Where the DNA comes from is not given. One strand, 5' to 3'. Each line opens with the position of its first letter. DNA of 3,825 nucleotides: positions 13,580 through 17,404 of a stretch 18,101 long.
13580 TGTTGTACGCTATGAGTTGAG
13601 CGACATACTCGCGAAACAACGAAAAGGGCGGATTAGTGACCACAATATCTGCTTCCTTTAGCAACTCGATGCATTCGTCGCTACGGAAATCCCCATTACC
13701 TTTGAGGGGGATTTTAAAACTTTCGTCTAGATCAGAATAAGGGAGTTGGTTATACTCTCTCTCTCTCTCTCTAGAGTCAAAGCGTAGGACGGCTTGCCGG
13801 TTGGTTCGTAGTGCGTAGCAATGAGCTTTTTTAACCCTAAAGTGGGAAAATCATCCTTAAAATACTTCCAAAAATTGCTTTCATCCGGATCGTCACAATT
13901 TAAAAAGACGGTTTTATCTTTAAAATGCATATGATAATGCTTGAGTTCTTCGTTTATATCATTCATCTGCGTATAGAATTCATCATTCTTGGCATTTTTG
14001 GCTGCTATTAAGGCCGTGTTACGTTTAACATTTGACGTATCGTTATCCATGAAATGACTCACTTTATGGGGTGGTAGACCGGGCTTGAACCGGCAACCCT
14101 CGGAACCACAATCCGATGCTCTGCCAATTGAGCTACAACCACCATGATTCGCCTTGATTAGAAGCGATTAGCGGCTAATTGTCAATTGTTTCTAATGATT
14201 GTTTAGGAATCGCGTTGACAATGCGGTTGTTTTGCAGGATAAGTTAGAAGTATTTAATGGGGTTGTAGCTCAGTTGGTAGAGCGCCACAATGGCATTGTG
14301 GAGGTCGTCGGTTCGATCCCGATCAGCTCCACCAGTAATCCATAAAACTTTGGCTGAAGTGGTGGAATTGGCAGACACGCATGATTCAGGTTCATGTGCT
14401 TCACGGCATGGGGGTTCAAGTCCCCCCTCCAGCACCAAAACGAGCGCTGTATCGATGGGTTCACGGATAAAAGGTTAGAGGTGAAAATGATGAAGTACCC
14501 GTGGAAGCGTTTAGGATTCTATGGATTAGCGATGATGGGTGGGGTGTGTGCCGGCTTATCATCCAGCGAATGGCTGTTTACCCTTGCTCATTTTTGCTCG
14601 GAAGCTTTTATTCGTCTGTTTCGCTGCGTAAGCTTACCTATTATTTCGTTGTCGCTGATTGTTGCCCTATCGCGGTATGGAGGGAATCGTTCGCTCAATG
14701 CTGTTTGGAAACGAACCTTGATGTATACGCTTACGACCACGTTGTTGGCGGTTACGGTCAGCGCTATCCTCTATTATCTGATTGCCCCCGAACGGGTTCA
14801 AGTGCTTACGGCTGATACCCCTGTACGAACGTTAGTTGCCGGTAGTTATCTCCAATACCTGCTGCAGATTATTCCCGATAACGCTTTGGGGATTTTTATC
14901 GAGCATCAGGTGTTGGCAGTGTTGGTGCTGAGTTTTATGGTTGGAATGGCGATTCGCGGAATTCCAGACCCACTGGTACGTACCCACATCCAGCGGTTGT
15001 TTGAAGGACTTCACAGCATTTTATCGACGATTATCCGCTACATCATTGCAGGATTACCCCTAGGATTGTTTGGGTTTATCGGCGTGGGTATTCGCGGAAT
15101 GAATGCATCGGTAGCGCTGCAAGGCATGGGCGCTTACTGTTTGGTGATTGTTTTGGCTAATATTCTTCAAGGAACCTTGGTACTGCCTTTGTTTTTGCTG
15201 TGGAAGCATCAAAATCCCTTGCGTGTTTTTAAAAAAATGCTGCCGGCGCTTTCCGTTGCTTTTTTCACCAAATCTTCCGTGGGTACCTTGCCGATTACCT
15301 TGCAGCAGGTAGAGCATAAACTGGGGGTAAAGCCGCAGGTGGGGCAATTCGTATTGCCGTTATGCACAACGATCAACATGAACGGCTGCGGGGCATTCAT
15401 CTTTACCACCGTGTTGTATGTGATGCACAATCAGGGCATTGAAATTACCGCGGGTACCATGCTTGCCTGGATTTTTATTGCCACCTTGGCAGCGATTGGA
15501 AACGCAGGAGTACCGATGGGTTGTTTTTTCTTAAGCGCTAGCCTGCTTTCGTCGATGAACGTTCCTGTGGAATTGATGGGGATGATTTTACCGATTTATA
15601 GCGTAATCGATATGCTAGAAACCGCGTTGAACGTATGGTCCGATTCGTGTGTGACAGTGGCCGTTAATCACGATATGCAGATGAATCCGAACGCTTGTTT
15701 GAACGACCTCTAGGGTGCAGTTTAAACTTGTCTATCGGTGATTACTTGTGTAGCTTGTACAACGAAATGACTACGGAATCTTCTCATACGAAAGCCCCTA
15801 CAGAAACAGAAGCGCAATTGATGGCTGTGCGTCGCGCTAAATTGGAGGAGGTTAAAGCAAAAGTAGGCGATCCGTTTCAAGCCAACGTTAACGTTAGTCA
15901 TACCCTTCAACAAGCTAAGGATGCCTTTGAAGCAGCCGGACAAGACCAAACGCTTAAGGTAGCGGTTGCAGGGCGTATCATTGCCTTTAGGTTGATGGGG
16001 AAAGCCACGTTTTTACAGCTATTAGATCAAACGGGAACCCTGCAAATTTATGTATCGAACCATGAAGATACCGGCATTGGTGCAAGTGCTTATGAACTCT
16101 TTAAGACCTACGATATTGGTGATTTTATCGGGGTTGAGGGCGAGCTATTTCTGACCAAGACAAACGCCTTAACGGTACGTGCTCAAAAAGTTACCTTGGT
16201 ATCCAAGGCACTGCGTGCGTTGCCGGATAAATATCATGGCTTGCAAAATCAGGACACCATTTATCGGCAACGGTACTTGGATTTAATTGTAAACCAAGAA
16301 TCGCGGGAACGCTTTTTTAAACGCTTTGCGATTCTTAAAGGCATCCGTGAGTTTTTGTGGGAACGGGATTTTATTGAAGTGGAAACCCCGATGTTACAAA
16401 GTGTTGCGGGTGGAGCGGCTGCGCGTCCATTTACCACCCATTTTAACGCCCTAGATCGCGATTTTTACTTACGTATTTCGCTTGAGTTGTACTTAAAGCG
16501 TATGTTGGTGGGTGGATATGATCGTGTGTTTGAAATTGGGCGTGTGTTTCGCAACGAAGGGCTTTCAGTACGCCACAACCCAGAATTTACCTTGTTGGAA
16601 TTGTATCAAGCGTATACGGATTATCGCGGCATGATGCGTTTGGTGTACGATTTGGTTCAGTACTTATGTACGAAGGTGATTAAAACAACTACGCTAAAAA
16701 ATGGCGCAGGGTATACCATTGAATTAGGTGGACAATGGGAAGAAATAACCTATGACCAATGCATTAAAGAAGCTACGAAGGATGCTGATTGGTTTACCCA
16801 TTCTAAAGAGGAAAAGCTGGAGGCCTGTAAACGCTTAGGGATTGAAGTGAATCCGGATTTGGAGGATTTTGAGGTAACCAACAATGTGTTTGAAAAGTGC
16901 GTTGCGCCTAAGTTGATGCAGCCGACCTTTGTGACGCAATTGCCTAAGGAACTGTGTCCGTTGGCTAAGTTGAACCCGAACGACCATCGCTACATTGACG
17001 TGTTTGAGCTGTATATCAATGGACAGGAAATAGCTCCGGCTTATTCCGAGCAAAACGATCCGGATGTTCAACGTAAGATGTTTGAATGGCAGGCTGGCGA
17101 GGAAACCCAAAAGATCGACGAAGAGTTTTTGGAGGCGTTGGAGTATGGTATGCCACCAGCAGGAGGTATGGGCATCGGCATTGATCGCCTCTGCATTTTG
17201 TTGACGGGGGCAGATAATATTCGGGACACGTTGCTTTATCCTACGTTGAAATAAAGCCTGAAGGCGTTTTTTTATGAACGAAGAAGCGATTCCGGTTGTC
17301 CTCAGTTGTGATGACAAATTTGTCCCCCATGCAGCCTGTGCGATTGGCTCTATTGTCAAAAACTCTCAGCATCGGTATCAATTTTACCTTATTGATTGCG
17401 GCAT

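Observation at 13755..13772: (AG)9 tract inside the methyltransferase ORF sets the reading frame: a classic slipped-strand phase-variation switch, currently OFF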

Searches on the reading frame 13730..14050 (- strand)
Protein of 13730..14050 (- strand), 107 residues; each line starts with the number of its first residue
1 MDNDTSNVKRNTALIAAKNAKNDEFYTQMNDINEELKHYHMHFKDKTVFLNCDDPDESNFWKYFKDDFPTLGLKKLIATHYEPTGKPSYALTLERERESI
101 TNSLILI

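Call 42: find_homologous_proteins(query=window:13730-14050:-, max_evalue=1e-10)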
Query seq(107 aa) (107 aa): 748 proteins with E <= 1e-10 among 751 candidates; the best 120 are listed.
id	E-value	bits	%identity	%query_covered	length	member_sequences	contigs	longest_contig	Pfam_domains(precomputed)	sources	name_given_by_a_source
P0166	2.7e-30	122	63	66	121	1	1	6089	PF13651.12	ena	-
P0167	2.4e-29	119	63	84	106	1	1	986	PF13651.12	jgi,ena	-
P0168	2.7e-29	119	66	85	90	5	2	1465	PF13651.12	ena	-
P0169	1.1e-28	117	63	81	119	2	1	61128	PF13651.12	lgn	-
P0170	1.8e-28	116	64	81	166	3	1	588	PF13651.12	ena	-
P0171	2.8e-28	116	57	91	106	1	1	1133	PF13651.12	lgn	-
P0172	3.3e-28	115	64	81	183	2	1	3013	PF13651.12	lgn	-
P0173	4.4e-28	115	65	80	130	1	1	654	PF13651.12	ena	-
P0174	4.6e-28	115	65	77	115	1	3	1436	PF13651.12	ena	-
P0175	6.4e-28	115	63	81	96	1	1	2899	PF13651.12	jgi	jgi:hypothetical protein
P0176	7.5e-28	114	59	89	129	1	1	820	PF13651.12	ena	-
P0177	8.8e-28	114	61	93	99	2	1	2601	PF13651.12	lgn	-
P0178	9.2e-28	114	59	87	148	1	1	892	PF13651.12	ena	-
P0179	1.3e-27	114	63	81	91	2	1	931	PF13651.12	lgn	-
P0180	1.5e-27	113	66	75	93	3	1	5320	PF13651.12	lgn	-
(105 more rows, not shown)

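Call 44: find_encoding_contigs(protein=P0180, flank=4000, max_places=4)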
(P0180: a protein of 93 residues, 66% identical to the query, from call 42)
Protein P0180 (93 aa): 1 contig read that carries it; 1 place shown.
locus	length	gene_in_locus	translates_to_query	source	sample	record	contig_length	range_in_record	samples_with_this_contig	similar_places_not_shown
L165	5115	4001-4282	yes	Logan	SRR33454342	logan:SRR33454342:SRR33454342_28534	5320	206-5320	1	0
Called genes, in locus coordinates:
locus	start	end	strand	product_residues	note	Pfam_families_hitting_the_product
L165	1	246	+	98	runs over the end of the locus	PF13545:HTH_Crp_2 (weak), PF13560:HTH_31, PF01381:HTH_3, PF13443:HTH_26 (weak)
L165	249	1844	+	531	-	PF13657:Couple_hipA, PF07804:HipA_C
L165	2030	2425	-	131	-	-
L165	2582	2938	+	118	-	-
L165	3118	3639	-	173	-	-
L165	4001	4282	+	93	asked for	PF13651:EcoRI_methylase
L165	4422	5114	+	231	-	?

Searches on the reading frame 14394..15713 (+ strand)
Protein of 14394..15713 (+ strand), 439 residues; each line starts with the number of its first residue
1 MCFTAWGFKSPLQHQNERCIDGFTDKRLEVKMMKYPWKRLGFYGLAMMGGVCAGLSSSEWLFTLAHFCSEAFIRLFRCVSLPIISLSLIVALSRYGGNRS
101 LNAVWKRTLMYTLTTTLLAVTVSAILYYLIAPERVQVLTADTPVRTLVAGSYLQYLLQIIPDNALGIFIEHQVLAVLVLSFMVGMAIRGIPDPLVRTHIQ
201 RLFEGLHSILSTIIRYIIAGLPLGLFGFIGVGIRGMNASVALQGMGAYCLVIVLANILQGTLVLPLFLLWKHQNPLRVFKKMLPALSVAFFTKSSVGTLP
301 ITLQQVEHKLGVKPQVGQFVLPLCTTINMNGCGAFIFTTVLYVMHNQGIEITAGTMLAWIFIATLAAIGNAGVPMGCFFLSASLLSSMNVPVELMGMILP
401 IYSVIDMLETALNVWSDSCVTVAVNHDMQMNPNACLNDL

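Call 9: search_protein_families(library=pfam, proteins=[window:14394-15713:+])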
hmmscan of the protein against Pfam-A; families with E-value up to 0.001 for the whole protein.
window:14394-15713:+ (439 aa): 1 family
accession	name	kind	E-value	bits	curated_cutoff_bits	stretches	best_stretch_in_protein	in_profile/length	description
PF00375.23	SDF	-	2e-84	284.3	27.9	1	45-426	7-386/387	Sodium:dicarboxylate symporter family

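Call 10: search_protein_families(library=ncbifam, proteins=[window:14394-15713:+])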
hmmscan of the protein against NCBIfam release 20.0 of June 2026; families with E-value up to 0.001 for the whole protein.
window:14394-15713:+ (439 aa): 4 families
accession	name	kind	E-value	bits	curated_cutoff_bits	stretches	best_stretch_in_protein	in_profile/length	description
NF010151.0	PRK13628.1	equivalog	1.8e-25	89.8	308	1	50-428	27-401/407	serine/threonine transporter SstT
NF002461.0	PRK01663.1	subfamily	1.4e-23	83.6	513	1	46-426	16-400/428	C4-dicarboxylate transporter DctA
NF009587.0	PRK13027.1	subfamily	4.1e-22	78.6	570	1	45-425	15-400/442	C4-dicarboxylate transporter DctA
NF008440.0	PRK11283.1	equivalog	3.7e-21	75.4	638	1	59-422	34-406/437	glutamate/aspartate:proton symporter GltP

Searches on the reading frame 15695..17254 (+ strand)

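Call 9: search_protein_families(library=pfam, proteins=[window:15695-17254:+])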
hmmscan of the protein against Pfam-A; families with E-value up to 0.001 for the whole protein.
window:15695-17254:+ (519 aa): 3 families
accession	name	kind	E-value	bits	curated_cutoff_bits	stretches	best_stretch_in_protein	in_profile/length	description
PF00152.25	tRNA-synt_2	-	3.8e-85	286.1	25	1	186-518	2-307/308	tRNA synthetases class II (D, K and N)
PF01336.31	tRNA_anti-codon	-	2.2e-13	50.4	27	1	89-168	1-74/75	OB-fold nucleic acid binding domain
PF01409.25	tRNA-synt_2d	-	3.6e-05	23.8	19.8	0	277-304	104-131/246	tRNA synthetases class II core domain (F)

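Call 10: search_protein_families(library=ncbifam, proteins=[window:15695-17254:+])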
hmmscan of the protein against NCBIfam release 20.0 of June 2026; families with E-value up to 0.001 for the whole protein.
window:15695-17254:+ (519 aa): 18 families
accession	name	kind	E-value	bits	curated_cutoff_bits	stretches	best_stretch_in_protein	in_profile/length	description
NF001756.1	PRK00484.1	subfamily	1.1e-178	594.8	468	1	41-519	2-486/488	lysine--tRNA ligase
TIGR00499.1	lysS_bact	equivalog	5e-161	536.7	427.6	1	41-519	4-493/496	lysine--tRNA ligase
NF002821.0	PRK02983.1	equivalog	2e-135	453.2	742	1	29-519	608-1099/1102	bifunctional lysylphosphatidylglycerol synthetase/lysine--tRNA ligase LysX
NF009101.0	PRK12445.1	subfamily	4.7e-126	421.3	1026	1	44-518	20-501/505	lysine--tRNA ligase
TIGR00462.1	genX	equivalog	7.6e-63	212.8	286.9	1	209-513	3-302/304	EF-P lysine aminoacylase EpmA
NF006828.0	PRK09350.1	equivalog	1.2e-56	192.4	264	1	204-516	13-321/325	elongation factor P--(R)-beta-lysine ligase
NF003483.0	PRK05159.1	equivalog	4.1e-48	164.3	353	1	83-516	14-430/438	aspartate--tRNA(Asn) ligase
TIGR00459.1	aspS_bact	equivalog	7.7e-45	153.3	373.85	2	86-357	16-278/586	aspartate--tRNA ligase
TIGR00458.1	aspS_nondisc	equivalog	1.9e-42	145.8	368.4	1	86-516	12-420/428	aspartate--tRNA(Asn) ligase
NF001750.0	PRK00476.1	equivalog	3.2e-42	144.6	443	2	83-359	15-285/590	aspartate--tRNA ligase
NF009460.0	PRK12820.1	equivalog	3.4e-29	101.5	1379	2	184-322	151-288/723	bifunctional aspartyl-tRNA synthetase/aspartyl/glutamyl-tRNA amidotransferase subunit C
NF003037.0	PRK03932.1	equivalog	1.1e-28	100.4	414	1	85-517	15-444/451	asparagine--tRNA ligase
TIGR00457.1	asnS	equivalog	1.6e-25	89.9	342.6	1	75-517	5-448/455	asparagine--tRNA ligase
NF005052.0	PRK06462.1-1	equivalog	8.9e-14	51.3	368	1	197-517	39-345/353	asparagine synthetase A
NF005054.0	PRK06462.1-4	equivalog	4.4e-08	32.6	309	0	399-517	193-310/318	asparagine synthetase A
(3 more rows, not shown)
